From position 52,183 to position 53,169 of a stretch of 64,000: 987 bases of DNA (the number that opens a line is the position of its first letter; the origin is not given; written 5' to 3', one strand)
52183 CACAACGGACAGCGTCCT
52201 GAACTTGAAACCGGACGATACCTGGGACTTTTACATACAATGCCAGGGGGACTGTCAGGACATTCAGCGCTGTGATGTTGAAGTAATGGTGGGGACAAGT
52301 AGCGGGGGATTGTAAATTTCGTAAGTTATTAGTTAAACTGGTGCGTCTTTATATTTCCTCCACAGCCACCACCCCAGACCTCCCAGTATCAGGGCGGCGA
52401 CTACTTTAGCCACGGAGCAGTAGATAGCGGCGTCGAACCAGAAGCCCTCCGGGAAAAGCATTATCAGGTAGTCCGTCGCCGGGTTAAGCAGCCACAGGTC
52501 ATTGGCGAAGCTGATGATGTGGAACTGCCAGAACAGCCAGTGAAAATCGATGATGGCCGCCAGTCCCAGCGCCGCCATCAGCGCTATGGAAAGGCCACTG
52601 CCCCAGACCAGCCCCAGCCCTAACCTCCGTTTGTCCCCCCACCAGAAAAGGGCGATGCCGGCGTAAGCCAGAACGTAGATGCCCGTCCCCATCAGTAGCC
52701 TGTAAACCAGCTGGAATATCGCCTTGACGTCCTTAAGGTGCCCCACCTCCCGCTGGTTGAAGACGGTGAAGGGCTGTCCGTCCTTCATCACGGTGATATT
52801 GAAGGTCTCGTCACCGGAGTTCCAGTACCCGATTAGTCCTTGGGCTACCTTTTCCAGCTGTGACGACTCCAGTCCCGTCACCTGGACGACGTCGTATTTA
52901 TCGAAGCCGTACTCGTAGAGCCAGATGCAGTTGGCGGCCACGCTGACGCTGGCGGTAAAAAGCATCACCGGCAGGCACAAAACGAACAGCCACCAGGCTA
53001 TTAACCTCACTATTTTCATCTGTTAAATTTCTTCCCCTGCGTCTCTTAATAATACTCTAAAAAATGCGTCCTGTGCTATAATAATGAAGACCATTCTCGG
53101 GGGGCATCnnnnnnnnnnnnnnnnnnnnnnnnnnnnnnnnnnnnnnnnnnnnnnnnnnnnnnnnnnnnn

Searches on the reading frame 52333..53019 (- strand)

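Call 49: search_protein_families(library=pfam, proteins=[window:52333-53019:-], max_evalue=0.000001)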
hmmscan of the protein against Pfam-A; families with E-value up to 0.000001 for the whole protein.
window:52333-53019:- (228 aa): 1 family
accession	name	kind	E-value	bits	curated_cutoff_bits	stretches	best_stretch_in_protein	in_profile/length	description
PF07314.17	Lit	-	1.4e-35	123.4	24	1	11-194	2-176/176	Lipoprotein intramolecular transacylase Lit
